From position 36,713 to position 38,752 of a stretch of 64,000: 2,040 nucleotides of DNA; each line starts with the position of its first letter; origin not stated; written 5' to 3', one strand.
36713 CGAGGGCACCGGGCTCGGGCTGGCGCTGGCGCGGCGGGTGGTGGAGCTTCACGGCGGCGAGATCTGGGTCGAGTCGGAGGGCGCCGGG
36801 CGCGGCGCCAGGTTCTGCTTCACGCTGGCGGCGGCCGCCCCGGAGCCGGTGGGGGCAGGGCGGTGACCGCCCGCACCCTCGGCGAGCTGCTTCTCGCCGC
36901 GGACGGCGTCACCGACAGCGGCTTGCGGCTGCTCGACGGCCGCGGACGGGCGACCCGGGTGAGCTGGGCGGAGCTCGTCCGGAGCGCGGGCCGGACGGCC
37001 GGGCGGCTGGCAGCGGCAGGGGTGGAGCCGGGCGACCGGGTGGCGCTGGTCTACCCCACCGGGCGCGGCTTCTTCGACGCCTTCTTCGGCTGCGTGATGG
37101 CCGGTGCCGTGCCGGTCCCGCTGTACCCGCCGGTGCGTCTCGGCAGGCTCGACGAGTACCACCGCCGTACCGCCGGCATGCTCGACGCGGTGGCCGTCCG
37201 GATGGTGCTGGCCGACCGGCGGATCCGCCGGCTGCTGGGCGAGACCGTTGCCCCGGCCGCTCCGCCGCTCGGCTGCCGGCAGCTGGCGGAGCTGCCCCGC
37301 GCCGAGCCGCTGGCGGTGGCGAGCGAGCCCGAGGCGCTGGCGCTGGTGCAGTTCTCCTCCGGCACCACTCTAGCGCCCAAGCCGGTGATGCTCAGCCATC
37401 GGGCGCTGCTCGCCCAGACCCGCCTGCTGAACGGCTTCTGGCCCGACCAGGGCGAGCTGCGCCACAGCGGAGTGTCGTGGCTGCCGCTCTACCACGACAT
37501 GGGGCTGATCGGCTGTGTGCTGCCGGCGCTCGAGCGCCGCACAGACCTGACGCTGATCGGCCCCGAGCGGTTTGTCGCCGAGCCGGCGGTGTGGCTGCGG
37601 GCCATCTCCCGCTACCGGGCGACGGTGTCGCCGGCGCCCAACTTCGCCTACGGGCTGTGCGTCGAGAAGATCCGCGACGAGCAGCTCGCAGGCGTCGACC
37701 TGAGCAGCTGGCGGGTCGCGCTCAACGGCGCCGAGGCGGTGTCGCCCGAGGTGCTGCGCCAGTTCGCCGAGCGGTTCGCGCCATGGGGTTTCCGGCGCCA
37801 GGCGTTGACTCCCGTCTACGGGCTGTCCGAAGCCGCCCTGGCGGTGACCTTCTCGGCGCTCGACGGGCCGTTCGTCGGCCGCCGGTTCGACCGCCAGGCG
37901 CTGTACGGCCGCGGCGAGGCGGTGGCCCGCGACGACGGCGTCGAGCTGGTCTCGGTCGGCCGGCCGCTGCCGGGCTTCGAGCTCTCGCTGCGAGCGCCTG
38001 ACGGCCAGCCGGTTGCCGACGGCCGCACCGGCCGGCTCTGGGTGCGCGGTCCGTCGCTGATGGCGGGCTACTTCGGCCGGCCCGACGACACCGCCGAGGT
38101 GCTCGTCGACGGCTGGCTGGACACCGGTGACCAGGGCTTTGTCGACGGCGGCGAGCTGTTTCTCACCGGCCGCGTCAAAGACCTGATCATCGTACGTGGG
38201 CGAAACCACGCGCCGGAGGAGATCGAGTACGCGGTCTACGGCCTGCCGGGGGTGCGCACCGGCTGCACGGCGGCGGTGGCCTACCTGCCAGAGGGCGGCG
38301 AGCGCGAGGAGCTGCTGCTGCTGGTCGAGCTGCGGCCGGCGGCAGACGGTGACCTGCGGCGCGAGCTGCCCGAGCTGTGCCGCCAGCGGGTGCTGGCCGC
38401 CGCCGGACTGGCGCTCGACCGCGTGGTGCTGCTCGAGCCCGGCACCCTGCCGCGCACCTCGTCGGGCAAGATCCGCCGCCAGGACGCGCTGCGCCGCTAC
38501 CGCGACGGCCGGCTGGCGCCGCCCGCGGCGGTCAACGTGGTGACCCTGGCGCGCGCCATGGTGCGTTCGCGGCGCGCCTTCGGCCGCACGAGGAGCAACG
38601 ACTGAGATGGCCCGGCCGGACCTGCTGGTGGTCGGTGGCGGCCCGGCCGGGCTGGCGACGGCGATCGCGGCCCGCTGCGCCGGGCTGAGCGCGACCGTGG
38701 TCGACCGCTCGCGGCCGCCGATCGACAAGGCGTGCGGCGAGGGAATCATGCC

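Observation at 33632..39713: Translationally coupled type III PKS operon: PKS, ICMT methyltransferase, ACP, kinase, FAAL, flavin monooxygenase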

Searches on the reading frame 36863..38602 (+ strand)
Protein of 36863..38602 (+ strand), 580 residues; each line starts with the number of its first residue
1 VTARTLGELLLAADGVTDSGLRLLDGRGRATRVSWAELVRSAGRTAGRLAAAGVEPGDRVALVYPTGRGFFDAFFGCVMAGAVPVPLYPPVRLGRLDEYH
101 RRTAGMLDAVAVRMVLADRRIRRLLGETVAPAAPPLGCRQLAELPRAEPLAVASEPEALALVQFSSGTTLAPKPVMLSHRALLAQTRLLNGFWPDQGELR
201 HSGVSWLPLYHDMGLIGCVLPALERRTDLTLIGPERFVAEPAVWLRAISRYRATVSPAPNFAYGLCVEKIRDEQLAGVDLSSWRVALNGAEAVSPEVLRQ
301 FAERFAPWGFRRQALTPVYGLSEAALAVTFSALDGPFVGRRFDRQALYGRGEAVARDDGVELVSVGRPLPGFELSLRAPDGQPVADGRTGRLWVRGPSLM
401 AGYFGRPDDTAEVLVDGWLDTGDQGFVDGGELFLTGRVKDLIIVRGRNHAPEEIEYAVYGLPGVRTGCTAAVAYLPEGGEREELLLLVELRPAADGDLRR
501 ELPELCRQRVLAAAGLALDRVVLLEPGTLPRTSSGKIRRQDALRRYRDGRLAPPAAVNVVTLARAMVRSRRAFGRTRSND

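Call 5: search_protein_families(library=pfam, proteins=[window:36863-38602:+])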
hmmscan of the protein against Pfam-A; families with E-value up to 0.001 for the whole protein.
seq(580 aa): 2 families
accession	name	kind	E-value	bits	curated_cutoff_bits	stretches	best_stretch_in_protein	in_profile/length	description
PF00501.34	AMP-binding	-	2.1e-60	205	29.9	1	29-404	18-384/384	AMP-binding enzyme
PF23024.1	AMP-dom_DIP2-like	-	0.00032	21.2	27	1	440-551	2-105/110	Disco-interacting protein 2-like, AMP domain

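Call 6: search_protein_families(library=ncbifam, proteins=[window:36863-38602:+])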
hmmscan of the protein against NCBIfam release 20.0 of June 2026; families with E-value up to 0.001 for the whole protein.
seq(580 aa): 101 families (the best 25 are shown)
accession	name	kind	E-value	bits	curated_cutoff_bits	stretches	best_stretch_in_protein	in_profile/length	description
NF006624.1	PRK09192.1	subfamily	1.7e-130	436.1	600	1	12-550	25-564/567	fatty acyl-AMP ligase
NF005850.0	PRK07768.1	subfamily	4e-110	368.6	572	1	16-546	14-543/545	long-chain-fatty-acid--CoA ligase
NF004282.0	PRK05691.1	subfamily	2.2e-102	342.6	4090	1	23-557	30-569/4334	non-ribosomal peptide synthase/polyketide synthase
NF004509.1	PRK05850.1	subfamily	3.7e-92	309.5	775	1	26-550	31-572/578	fatty-acid--AMP ligase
NF004510.0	PRK05851.1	equivalog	1.7e-80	270.7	621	1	17-544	15-518/525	long-chain-fatty acid--ACP ligase MbtM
NF038337.1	FAAL_FadD21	exception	9.7e-78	262.1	1100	1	28-550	34-573/579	fatty-acid--AMP ligase FAAL21/FadD21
NF009124.0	PRK12476.1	subfamily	5.3e-77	259.4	922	1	27-551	63-609/612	fatty acyl-AMP ligase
NF040633.1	FadD32_Coryne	exception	4.9e-76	256.3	875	1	45-547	75-613/614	FadD32-like long-chain-fatty-acid--AMP ligase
NF038338.1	FAAL_FadD28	exception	6.2e-72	242.8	1100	1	28-550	34-574/580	fatty-acid--AMP ligase FAAL28/FadD28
NF038339.3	FAAL_FadD32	equivalog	2.9e-71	240.4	975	2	28-414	48-438/625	long-chain-fatty-acid--AMP ligase FadD32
NF004837.0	PRK06187.1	subfamily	3.2e-56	190.7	476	2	152-547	165-523/531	long-chain-fatty-acid--CoA ligase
NF004114.0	PRK05605.1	equivalog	1.3e-44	152.5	766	3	364-541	392-564/575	long-chain-fatty-acid--CoA ligase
NF005801.1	PRK07656.1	equivalog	3.9e-43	147.8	657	2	30-332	24-325/500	FadD3 family acyl-CoA ligase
NF004511.1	PRK05852.1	equivalog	3.2e-41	141.5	650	1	31-546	25-504/505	FadD7 family fatty acid--CoA ligase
TIGR01733.1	AA-adenyl-dom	subfamily_domain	3.8e-37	128.1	317.4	1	34-466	1-406/409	amino acid adenylation domain-containing protein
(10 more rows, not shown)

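Call 25: search_solved_structures(query=window:36863-38602:+, max_evalue=1e-20)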
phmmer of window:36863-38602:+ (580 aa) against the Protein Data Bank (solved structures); distinct sequences matched with E-value up to 1e-20: 40.
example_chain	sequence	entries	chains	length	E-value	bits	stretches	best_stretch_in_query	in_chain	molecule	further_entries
3pbk_A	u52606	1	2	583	2e-94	320.3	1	17-550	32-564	Fatty Acyl-Adenylate Ligase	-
7r7f_A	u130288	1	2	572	6.1e-84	285.8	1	23-552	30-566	Polyketide synthase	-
7r7g_A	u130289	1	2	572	8.5e-84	285.3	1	23-552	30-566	Polyketide synthase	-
7r7e_A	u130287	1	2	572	8.8e-84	285.2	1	23-552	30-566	Polyketide synthase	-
3kxw_A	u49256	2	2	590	1.7e-80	274.3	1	34-549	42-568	Saframycin Mx1 synthetase B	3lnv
8hd4_A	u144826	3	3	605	2.8e-70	240.6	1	25-550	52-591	Long-chain-fatty-acid--AMP ligase FadD23 | Fatty-acid-CoA ligase FadD23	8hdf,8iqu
7wua_A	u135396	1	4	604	3.3e-64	220.6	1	45-548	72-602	Acyl-CoA synthase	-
6ulx_A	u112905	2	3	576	2.3e-61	211.2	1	3-552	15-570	Amino acid adenylation domain-containing protein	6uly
5hm3_A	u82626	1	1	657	1.5e-60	208.5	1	28-552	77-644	Long-chain-fatty-acid--AMP ligase FadD32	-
5ey9_A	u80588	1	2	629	2e-60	208.1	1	32-552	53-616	Long-chain-fatty-acid--AMP ligase FadD32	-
6ulw_A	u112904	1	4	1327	4.2e-60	207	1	3-550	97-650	Amino acid adenylation domain-containing protein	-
5d6j_A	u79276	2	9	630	2.6e-59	204.4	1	32-553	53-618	Acyl-CoA synthase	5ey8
5icr_A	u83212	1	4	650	3e-59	204.2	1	32-553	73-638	Acyl-CoA synthase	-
4r0m_B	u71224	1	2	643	1.1e-53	185.9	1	4-550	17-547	McyG protein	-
8hcz_A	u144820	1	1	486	1.7e-50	175.3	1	25-442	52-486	Long-chain-fatty-acid--AMP ligase FadD23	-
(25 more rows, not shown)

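Call 67: search_solved_structures(query=window:36863-38602:+, max_evalue=1e-80, show_alignments=1)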
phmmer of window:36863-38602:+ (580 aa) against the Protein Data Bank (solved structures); distinct sequences matched with E-value up to 1e-80: 4.
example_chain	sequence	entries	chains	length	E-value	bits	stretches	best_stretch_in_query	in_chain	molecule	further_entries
3pbk_A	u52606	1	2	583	2e-94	320.3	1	17-550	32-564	Fatty Acyl-Adenylate Ligase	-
7r7f_A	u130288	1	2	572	6.1e-84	285.8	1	23-552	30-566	Polyketide synthase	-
7r7g_A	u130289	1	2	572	8.5e-84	285.3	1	23-552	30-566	Polyketide synthase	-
7r7e_A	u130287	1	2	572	8.8e-84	285.2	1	23-552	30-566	Polyketide synthase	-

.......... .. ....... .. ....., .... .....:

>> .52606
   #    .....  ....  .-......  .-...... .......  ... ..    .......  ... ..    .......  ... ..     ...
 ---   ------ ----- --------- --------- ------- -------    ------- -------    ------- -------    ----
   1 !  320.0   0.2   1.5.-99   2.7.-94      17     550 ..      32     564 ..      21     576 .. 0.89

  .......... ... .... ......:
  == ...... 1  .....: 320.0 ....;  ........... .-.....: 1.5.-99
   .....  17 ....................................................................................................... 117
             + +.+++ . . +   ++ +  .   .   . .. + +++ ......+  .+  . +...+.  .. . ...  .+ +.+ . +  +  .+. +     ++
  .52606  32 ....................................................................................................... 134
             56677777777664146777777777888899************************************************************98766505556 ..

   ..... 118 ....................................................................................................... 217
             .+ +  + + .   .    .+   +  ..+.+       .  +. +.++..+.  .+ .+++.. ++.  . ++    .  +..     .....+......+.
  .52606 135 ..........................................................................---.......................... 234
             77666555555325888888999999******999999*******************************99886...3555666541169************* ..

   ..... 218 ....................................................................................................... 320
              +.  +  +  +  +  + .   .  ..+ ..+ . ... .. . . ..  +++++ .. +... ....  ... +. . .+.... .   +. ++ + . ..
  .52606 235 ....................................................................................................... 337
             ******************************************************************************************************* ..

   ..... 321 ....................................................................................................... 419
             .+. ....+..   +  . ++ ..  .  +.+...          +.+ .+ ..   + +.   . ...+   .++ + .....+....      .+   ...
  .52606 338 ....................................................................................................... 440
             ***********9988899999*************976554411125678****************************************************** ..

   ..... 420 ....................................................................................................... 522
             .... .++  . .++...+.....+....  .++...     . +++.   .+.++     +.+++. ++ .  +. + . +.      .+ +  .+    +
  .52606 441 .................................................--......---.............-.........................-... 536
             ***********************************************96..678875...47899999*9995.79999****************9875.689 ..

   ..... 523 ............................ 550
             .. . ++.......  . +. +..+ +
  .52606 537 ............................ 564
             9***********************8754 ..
